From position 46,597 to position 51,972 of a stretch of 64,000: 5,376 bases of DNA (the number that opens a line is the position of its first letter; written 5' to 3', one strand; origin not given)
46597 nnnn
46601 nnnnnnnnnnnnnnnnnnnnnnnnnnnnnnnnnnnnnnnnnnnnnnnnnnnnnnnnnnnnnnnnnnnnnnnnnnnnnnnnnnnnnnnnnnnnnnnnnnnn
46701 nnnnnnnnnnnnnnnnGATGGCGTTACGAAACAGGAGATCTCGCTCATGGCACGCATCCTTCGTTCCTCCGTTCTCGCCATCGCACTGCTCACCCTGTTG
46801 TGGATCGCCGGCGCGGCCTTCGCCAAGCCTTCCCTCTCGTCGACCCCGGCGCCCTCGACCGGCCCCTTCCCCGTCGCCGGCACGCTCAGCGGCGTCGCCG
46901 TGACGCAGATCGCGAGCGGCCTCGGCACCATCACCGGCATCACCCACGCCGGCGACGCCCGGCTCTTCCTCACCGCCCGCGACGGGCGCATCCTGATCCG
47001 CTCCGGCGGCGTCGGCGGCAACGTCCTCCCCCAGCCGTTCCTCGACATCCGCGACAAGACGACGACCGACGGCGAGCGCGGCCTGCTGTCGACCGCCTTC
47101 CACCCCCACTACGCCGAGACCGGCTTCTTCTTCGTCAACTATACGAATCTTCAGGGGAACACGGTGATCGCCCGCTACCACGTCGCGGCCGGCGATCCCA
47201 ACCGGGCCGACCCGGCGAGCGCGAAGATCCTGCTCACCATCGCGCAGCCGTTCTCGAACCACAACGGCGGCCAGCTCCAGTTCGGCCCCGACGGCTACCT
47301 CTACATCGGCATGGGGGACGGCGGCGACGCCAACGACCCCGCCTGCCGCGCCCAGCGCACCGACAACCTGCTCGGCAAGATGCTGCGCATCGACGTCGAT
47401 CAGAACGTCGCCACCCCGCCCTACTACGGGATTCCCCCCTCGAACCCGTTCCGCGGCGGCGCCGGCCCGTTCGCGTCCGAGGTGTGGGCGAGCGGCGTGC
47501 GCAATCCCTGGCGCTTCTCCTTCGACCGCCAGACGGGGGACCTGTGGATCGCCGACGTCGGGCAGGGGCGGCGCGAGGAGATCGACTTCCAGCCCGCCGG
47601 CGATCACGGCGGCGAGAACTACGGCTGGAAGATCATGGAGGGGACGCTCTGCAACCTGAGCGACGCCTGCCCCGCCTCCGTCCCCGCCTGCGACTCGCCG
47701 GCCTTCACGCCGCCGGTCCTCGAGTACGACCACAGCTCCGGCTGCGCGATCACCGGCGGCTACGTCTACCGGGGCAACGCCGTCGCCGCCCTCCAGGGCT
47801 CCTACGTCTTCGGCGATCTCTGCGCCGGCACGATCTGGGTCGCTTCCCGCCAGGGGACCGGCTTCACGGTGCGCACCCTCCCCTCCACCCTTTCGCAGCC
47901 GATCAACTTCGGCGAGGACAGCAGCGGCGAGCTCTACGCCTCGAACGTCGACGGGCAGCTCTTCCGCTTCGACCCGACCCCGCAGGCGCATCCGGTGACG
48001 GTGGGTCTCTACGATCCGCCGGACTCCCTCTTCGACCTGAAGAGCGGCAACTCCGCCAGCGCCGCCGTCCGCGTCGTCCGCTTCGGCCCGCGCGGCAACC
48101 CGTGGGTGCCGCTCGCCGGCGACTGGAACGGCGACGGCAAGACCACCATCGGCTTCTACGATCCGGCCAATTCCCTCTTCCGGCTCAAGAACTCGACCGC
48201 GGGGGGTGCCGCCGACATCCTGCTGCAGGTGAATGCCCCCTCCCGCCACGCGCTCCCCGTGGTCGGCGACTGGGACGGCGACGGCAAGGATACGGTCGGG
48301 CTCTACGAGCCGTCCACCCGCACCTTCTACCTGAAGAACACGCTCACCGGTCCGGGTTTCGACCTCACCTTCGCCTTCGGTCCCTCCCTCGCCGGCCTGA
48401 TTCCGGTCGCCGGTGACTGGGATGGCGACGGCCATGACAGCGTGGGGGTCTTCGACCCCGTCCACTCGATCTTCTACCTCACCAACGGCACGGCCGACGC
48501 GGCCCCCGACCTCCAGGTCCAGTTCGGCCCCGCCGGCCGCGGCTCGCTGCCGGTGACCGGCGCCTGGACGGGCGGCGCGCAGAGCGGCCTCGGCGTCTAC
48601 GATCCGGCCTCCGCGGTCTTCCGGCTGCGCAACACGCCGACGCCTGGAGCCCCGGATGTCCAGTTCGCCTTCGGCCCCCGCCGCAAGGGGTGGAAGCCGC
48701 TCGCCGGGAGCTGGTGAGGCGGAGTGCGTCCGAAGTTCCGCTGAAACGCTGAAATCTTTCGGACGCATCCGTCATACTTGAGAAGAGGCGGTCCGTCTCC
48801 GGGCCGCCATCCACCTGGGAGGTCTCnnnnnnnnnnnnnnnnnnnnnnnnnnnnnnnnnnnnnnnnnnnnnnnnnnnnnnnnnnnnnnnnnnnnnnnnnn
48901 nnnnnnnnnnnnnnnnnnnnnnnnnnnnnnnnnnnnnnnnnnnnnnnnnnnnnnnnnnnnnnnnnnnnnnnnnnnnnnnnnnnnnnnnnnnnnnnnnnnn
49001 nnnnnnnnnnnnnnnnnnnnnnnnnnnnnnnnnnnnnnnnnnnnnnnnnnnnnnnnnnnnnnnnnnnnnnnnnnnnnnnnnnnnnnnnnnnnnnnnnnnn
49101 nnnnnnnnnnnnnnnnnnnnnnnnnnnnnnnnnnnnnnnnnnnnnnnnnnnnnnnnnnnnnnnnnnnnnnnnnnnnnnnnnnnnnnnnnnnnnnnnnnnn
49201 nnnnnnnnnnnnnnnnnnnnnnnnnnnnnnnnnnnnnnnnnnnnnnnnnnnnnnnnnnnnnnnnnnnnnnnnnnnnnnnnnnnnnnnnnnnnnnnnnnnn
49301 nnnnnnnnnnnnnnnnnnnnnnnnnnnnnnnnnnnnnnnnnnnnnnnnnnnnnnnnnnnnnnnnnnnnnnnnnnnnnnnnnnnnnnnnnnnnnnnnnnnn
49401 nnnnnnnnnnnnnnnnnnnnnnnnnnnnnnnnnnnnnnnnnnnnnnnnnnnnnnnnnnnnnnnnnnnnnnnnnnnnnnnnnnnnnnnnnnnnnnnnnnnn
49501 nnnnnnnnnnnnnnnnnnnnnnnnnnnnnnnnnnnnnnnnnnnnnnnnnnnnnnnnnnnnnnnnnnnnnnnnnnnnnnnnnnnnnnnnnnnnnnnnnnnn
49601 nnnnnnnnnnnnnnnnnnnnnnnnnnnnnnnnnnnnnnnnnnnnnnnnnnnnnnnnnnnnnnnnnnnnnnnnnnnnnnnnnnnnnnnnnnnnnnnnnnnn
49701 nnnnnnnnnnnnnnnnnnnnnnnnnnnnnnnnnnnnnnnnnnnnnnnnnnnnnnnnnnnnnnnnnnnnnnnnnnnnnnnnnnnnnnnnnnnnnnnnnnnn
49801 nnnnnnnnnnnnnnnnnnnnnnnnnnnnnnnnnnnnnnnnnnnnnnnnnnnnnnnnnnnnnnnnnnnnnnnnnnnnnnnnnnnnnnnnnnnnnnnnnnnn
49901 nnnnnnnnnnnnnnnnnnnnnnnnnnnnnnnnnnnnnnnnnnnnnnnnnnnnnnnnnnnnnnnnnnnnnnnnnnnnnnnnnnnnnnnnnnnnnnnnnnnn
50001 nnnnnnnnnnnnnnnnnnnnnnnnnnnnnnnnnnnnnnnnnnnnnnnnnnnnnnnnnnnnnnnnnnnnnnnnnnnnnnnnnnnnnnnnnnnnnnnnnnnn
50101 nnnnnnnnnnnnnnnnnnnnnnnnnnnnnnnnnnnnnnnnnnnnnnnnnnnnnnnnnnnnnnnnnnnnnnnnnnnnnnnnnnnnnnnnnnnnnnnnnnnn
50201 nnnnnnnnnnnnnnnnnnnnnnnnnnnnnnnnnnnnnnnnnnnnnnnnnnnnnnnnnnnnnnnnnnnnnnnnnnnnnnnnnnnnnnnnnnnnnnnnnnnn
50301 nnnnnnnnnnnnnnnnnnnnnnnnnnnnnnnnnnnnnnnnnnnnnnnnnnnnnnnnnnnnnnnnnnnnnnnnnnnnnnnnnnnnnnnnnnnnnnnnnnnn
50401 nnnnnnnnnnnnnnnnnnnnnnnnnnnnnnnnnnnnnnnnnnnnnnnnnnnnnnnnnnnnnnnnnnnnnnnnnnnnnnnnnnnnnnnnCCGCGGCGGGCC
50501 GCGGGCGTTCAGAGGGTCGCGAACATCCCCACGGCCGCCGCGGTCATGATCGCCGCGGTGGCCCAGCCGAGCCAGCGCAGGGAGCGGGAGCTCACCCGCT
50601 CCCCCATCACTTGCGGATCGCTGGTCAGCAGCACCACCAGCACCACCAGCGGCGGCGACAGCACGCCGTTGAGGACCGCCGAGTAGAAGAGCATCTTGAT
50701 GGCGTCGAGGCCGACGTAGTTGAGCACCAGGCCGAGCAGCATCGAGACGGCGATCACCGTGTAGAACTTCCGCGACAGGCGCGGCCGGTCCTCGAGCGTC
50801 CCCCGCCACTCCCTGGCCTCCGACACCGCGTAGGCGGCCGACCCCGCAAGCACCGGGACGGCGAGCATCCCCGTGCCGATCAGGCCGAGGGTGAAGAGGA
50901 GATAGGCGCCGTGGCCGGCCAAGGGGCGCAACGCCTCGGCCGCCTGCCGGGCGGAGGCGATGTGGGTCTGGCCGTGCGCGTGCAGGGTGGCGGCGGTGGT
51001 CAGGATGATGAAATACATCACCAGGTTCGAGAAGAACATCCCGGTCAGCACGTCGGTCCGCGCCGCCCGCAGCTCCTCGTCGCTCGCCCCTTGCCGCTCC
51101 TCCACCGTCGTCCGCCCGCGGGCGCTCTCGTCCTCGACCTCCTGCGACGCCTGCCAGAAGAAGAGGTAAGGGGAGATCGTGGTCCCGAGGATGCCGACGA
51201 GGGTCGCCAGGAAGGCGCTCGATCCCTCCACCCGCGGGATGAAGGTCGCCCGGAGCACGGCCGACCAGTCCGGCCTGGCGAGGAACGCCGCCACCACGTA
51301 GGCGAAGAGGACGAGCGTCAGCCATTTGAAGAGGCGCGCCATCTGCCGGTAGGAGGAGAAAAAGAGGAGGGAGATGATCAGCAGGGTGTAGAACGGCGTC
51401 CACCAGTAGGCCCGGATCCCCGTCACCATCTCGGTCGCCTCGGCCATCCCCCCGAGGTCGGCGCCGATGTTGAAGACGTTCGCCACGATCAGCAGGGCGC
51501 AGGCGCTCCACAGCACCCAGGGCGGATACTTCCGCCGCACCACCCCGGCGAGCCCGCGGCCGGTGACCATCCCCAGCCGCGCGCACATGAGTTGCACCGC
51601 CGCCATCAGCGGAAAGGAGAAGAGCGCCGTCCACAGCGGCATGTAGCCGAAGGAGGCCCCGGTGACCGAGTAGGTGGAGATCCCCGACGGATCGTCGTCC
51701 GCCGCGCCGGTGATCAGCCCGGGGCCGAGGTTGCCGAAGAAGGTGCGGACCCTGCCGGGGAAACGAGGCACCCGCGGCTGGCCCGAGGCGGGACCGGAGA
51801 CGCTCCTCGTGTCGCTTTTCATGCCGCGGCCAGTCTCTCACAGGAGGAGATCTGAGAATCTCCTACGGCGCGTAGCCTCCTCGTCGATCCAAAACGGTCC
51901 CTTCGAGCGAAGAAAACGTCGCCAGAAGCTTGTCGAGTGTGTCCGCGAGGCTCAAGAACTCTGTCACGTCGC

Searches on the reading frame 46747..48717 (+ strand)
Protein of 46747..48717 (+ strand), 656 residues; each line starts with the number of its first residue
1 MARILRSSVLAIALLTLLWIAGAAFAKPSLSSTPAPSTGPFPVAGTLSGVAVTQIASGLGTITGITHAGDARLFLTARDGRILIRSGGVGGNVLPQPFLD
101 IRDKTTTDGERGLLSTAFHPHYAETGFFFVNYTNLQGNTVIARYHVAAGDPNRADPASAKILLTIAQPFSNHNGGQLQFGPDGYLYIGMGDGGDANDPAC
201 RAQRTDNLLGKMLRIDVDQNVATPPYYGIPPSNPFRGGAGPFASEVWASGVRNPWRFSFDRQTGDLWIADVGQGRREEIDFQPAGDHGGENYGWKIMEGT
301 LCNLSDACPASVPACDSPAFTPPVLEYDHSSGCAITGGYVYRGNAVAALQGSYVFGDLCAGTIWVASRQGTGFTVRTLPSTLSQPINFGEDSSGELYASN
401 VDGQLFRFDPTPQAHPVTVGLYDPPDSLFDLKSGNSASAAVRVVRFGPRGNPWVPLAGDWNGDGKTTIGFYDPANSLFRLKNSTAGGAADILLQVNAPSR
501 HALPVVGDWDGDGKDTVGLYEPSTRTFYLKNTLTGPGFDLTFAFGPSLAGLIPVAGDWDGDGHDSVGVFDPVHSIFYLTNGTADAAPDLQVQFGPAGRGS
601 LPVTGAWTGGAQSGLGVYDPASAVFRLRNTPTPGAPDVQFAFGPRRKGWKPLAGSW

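Call 32: search_protein_families(library=pfam, proteins=[window:46747-48717:+], max_evalue=0.001)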
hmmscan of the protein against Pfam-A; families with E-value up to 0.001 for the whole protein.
window:46747-48717:+ (656 aa): 2 families
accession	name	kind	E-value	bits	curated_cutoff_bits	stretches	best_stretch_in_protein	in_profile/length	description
PF07995.17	GSDH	-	7.9e-38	131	25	1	64-369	6-289/332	Glucose / Sorbosone dehydrogenase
PF13517.12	FG-GAP_3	-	2.3e-05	25.3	26.9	0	440-465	31-56/61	FG-GAP-like repeat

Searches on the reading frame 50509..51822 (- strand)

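Call 32: search_protein_families(library=pfam, proteins=[window:50509-51822:-], max_evalue=0.001)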
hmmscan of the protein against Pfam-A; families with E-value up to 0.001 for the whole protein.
window:50509-51822:- (437 aa): 1 family
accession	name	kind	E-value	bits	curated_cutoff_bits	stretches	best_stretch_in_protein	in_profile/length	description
PF01566.24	Nramp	-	7e-93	311.9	29.8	1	48-412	1-356/357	Natural resistance-associated macrophage protein-like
